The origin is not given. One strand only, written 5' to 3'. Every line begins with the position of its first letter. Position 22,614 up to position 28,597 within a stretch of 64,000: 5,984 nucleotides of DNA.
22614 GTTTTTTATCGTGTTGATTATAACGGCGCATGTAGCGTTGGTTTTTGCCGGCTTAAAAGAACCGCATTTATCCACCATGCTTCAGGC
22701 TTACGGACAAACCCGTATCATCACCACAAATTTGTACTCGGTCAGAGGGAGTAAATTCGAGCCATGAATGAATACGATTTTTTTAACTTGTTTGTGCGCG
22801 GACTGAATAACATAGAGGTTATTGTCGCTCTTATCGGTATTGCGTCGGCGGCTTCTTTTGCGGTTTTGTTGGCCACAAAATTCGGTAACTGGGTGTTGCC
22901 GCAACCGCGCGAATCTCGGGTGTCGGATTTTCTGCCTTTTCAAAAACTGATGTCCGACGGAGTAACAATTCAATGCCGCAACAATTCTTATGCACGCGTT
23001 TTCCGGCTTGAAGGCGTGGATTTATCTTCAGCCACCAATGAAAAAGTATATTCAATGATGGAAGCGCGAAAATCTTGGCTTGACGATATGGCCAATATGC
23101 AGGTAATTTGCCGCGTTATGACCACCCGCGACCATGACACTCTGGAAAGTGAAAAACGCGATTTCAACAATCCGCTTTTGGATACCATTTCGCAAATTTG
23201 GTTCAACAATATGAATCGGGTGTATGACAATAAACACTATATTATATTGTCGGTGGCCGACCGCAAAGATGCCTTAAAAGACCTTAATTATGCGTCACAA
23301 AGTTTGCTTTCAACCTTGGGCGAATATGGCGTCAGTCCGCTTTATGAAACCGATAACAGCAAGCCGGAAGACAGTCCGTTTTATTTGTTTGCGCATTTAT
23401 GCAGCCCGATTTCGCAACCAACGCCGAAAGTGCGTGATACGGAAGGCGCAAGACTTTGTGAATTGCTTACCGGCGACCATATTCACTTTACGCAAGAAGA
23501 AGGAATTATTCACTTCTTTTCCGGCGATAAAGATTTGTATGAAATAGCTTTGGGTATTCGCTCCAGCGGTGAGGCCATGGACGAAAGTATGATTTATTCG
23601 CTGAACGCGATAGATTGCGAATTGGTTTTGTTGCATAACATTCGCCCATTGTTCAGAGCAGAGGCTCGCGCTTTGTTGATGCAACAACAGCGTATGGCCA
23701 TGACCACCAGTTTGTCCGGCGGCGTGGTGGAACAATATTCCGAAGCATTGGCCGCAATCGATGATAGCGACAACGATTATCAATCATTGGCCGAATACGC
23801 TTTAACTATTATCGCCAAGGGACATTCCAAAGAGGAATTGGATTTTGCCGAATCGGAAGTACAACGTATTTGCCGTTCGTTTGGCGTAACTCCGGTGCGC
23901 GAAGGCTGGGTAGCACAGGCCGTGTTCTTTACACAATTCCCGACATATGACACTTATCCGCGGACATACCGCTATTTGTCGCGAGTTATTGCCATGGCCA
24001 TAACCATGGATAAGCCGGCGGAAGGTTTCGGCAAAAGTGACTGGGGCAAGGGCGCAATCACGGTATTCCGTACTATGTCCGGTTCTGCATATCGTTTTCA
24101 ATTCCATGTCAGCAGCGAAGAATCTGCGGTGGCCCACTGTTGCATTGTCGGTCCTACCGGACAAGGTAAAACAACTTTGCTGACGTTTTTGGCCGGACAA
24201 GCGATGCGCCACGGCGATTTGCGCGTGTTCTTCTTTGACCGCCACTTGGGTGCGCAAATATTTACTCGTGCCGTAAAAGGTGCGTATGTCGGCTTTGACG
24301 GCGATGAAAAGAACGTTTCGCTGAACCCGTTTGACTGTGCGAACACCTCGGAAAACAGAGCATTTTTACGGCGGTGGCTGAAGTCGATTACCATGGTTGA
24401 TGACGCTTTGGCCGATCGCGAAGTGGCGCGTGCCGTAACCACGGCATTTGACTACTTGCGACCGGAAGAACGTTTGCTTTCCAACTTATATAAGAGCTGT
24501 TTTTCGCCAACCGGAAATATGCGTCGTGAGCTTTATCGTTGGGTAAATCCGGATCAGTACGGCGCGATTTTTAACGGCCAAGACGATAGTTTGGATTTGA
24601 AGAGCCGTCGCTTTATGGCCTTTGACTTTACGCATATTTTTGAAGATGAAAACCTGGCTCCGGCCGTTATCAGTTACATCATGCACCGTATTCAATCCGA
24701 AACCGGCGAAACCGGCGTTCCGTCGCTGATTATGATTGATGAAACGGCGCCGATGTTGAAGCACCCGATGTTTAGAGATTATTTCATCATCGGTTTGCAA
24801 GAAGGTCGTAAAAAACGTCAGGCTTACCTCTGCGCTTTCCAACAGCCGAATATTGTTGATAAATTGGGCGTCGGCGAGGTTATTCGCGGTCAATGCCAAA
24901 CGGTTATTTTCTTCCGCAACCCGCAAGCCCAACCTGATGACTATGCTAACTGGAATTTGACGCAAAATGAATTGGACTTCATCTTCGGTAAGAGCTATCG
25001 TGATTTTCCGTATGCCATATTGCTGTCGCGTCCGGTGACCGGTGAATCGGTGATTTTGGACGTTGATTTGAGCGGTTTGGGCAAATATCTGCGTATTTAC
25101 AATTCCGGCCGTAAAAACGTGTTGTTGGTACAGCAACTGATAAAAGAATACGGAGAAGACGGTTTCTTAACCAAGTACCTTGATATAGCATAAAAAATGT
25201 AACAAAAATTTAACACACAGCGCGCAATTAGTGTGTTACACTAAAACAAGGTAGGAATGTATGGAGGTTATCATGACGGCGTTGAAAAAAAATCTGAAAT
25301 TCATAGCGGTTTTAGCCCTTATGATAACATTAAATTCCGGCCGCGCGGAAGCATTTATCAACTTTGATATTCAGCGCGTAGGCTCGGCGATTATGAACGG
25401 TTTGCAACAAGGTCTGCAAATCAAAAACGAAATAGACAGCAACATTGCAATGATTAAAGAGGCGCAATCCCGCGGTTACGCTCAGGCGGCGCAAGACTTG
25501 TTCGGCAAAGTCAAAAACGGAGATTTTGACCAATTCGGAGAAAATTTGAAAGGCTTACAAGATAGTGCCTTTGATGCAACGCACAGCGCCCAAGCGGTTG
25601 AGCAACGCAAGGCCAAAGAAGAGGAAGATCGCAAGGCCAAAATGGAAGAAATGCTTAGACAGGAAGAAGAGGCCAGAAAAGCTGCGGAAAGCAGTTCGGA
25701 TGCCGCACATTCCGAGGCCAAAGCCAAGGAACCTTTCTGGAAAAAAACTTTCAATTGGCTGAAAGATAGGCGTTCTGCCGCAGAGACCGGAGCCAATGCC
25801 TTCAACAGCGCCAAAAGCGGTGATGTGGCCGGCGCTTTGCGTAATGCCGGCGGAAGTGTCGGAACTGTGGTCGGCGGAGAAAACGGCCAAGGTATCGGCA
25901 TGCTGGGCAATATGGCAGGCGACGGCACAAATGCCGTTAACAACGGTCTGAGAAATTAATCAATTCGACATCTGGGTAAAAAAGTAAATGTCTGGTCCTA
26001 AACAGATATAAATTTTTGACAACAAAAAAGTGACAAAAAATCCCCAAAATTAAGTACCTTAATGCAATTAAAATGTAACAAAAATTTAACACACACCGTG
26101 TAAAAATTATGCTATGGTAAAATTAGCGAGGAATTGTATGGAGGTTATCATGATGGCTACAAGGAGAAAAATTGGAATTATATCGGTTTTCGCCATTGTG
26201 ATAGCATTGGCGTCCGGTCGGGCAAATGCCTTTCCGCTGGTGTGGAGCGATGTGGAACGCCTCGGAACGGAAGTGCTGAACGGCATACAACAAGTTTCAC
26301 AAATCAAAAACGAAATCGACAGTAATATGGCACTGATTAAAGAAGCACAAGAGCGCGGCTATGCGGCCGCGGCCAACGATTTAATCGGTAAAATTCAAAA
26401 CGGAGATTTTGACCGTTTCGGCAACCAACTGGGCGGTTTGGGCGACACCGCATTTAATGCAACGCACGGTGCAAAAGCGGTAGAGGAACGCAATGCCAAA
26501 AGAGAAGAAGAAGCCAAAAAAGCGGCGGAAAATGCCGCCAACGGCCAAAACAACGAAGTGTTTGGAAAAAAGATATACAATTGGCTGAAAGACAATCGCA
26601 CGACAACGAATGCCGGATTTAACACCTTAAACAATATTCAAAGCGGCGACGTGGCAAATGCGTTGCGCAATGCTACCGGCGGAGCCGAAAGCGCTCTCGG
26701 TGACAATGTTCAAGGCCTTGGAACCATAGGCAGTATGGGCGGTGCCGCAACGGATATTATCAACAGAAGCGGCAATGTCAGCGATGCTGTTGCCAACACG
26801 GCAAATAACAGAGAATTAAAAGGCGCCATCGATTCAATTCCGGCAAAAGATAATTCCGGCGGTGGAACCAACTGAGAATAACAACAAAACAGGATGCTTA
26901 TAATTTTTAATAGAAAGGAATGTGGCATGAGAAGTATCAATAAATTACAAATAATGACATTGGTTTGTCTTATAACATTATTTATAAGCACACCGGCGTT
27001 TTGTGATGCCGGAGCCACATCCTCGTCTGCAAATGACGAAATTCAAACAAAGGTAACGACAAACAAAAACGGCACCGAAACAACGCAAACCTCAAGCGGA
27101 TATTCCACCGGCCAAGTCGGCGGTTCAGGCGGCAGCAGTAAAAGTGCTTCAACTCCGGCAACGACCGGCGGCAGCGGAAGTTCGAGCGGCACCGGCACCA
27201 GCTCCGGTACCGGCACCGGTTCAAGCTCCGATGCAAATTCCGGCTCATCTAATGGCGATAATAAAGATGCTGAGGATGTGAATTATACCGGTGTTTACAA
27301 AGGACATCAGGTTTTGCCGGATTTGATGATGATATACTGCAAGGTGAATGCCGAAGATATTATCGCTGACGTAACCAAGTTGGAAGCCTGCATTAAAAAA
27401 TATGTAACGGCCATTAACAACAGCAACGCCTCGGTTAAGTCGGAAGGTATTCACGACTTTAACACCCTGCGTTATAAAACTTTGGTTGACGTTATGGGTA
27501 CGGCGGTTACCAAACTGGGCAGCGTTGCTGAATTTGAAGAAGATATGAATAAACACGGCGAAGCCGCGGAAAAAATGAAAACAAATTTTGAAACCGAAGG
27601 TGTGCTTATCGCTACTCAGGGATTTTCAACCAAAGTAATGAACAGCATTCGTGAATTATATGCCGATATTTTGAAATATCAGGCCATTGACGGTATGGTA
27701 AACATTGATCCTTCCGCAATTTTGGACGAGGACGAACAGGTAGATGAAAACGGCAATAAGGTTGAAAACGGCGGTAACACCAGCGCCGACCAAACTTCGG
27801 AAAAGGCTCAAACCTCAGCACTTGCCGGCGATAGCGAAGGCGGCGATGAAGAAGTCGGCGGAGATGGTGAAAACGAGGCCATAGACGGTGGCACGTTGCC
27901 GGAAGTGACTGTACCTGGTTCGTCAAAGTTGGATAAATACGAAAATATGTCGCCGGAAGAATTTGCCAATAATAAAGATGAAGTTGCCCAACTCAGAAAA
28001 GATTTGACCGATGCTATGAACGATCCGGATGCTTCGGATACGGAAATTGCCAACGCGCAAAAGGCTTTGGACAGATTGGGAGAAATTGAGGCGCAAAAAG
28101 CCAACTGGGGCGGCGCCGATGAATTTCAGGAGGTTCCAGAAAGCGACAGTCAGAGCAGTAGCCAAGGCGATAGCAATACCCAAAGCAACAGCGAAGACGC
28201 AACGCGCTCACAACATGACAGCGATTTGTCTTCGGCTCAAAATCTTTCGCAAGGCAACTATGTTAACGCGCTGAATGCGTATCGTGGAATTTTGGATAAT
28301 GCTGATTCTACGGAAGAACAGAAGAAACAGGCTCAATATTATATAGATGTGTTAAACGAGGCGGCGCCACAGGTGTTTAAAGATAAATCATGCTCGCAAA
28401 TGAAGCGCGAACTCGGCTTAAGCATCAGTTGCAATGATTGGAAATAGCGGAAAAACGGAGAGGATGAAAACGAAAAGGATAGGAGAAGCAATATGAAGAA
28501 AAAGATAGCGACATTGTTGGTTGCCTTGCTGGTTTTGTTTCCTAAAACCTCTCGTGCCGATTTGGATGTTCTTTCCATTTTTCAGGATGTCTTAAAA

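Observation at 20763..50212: Non-canonical VirB/Cag-like type IV secretion locus embedded next to core genes, with no coupling protein, relaxase or VirB6 in view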

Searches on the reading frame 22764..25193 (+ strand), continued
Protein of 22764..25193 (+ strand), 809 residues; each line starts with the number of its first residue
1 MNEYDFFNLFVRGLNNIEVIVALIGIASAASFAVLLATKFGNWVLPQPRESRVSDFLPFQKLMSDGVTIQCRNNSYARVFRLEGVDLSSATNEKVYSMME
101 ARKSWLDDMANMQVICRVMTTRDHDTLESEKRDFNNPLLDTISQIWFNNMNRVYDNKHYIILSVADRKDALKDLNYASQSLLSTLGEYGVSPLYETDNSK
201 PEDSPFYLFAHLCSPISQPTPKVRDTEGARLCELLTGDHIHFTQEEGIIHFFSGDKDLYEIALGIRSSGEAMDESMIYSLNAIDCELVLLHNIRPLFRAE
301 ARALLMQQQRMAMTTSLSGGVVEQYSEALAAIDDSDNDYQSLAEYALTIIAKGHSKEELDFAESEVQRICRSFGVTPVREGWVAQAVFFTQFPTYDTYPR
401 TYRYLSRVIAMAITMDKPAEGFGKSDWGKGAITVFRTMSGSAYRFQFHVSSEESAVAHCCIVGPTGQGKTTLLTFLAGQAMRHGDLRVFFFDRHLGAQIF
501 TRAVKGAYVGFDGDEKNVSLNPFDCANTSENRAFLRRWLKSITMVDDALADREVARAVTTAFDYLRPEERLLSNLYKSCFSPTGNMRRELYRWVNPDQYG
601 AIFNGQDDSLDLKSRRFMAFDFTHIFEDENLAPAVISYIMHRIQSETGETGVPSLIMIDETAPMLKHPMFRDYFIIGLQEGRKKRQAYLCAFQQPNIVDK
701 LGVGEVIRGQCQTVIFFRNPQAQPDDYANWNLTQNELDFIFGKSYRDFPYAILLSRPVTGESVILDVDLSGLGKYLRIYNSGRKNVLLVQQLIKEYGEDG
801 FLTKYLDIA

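Call 72: find_encoding_contigs(protein=P0172, flank=10000, max_places=1)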
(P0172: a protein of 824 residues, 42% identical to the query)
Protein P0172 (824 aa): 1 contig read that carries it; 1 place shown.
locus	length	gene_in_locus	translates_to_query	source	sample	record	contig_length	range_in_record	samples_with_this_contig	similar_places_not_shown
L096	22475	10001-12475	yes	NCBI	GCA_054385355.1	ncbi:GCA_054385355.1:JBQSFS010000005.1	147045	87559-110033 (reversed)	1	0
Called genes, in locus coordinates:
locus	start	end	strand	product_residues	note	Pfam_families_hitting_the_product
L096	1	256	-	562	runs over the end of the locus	PF13509:S1_2 (faint), PF23459:S1_RRP5 (faint), PF00575:S1, PF21710:Spt6_S1 (faint), PF00575:S1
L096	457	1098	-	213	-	PF02224:Cytidylate_kin, PF13189:Cytidylate_kin2 (faint)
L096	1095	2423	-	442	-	PF00275:EPSP_synthase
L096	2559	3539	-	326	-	PF00849:PseudoU_synth_2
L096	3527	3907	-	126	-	PF02537:CRCB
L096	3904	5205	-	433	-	PF00158:Sigma54_activat (faint), PF05496:RuvB_N, PF20720:nSTAND3 (weak), PF00004:AAA, PF07728:AAA_5 (weak), PF16193:AAA_assoc_2, PF12002:MgsA_C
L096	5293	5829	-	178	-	PF00578:AhpC-TSA, PF08534:Redoxin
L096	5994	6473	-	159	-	PF00731:AIRC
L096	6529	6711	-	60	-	PF04325:DUF465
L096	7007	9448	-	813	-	PF02190:LON_substr_bdg, PF00004:AAA, PF07728:AAA_5, PF22667:Lon_lid, PF05362:Lon_C, PF13541:ChlI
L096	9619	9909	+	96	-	-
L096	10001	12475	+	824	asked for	PF27097:VirB4_TrbE_N (weak), PF03135:CagE_TrbE_VirB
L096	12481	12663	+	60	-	-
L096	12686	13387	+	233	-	PF04335:VirB8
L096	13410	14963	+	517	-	PF03524:CagX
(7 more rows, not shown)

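Call 96: search_protein_families(library=ncbifam, proteins=[window:22764-25193:+], max_evalue=0.01)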
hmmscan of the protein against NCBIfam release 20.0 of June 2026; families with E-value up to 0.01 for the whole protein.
window:22764-25193:+ (809 aa): 14 families
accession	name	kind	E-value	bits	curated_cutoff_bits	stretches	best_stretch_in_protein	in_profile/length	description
TIGR00929.1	VirB4_CagE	subfamily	5e-114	382.2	643.1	2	171-799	156-780/792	VirB4 family type IV secretion/conjugal transfer ATPase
NF010473.0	PRK13898.1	equivalog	1.5e-65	221.7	1050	1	234-800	232-787/801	type IV secretion system ATPase VirB4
NF010427.0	PRK13853.1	equivalog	2.2e-46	158.1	957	1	274-799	250-772/789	type IV secretion system protein VirB4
NF010447.0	PRK13873.1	equivalog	8.1e-41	139.8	1020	2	326-807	313-790/815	conjugal transfer protein TrbE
NF010404.0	PRK13830.1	subfamily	7.2e-28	96.8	810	1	433-722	436-722/818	conjugal transfer protein TrbE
NF010466.0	PRK13891.1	subfamily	2.3e-27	95.3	1322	1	437-727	473-762/852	conjugal transfer protein TrbE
TIGR02746.1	TraC-F-type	equivalog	1.1e-10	40.1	567.05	1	432-683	408-673/800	type IV secretion system protein TraC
NF045971.1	conju_CD1110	equivalog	7e-09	34.5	325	1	54-403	2-370/752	VirB4-like conjugal transfer ATPase, CD1110 family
NF045975.1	VirB4_plasma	equivalog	3.9e-08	31.5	590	1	323-530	386-587/894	Mbov_0397 family ICE element conjugal transfer ATPase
TIGR03744.1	traC_PFL_4706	equivalog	0.00012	20.1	520.6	1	324-492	344-510/892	conjugative transfer ATPase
NF002981.0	PRK03695.1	equivalog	0.0018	17.7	281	1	450-488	20-58/253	vitamin B12 ABC transporter ATP-binding protein BtuD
NF041017.1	DNA_import_CedB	equivalog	0.0023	16.6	700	0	453-493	272-312/590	DNA import protein CedB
TIGR03743.1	SXT_TraD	subfamily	0.0023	16.4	366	1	452-489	171-208/636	conjugative transfer system coupling protein TraD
NF010068.0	PRK13548.1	equivalog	0.0063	15.6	261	0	459-487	34-63/261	heme ABC transporter ATP-binding protein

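Call 103: list_cluster_members(proteins=[P0181, P0182, P0183, P0184, P0185, P0186, P0188, P0190, P0191, P0192])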
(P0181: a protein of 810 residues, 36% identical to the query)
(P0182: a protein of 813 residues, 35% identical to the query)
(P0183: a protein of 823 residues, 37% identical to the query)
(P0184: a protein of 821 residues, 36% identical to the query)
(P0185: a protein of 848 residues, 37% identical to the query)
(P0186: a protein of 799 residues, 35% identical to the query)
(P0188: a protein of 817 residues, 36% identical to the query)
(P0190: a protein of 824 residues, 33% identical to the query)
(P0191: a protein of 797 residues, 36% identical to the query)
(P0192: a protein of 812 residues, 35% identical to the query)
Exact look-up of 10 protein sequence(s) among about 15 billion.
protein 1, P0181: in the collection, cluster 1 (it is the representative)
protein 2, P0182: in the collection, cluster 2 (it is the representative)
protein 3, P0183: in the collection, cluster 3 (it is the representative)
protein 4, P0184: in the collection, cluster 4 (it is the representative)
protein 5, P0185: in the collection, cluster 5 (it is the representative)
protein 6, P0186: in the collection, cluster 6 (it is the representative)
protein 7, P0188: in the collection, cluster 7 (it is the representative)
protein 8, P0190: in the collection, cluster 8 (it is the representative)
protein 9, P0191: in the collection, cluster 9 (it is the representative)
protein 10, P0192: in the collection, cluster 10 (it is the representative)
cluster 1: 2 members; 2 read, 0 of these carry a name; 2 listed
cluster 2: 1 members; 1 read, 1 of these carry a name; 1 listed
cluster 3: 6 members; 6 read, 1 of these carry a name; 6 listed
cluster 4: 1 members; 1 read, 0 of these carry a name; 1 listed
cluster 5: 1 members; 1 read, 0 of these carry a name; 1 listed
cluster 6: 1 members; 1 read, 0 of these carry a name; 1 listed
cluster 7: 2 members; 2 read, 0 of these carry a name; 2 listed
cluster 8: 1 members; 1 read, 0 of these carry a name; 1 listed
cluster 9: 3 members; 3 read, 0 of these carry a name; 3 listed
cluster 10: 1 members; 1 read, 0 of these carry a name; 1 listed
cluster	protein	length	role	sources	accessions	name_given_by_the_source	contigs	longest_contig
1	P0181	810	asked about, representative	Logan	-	-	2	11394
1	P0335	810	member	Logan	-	-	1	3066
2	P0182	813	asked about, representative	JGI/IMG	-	type IV secretion system protein VirB4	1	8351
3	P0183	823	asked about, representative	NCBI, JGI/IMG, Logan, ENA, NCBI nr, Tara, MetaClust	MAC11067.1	MAG: hypothetical protein CMN74_02310 [Sphingorhabdus sp.] | hypothetical protein [Sphingorhabdus sp.] | strand:- start:4055 stop:6526 length:2472 start_codon:yes stop_codon:yes ...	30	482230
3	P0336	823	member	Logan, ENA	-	-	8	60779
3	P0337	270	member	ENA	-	-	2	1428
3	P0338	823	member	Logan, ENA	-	-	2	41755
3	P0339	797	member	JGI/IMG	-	-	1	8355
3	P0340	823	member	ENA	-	-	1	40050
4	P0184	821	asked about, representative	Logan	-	-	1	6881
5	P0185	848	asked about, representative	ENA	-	-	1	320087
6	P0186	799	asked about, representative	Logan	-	-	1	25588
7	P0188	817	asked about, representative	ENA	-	-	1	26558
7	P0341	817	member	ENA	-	-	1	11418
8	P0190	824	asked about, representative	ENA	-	-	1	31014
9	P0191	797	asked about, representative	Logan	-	-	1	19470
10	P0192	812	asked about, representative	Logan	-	-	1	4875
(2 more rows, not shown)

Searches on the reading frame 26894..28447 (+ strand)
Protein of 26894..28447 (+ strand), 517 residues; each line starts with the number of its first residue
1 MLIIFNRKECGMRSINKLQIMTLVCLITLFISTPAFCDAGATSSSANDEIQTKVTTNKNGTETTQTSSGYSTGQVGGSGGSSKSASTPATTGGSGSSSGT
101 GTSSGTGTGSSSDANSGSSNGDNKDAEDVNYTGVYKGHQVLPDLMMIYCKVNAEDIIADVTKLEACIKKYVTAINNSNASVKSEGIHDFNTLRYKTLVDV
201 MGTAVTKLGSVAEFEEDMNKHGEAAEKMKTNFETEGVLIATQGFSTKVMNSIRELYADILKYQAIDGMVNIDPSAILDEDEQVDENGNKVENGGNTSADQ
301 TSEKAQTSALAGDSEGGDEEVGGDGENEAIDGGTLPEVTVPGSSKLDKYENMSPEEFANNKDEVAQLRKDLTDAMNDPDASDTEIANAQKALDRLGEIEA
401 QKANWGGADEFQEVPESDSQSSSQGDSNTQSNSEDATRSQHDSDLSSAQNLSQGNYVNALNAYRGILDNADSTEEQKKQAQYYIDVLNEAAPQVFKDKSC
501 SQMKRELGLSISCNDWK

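Call 3: search_protein_families(library=pfam, proteins=[window:26894-28447:+], max_evalue=0.1)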
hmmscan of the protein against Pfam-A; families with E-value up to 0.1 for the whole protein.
window:26894-28447:+ (517 aa): 0 families

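Call 110: search_solved_structures(query=window:26894-28447:+, max_evalue=1)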
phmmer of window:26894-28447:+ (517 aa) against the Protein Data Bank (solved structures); distinct sequences matched with E-value up to 1: 4.
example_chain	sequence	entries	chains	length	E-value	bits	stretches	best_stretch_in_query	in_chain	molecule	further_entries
1ym0_A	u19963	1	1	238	0.35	13.1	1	11-99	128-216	fibrinotic enzyme component B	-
6trp_A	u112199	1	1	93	0.5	12.6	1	87-117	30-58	Peptide synthetase XpsB,Peptide synthetase XpsB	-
9nu5_B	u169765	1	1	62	0.64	12.3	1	92-111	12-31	Lysis protein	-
7xbx_R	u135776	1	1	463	0.71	12.1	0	89-129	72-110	Processed fractalkine,CX3C chemokine receptor 1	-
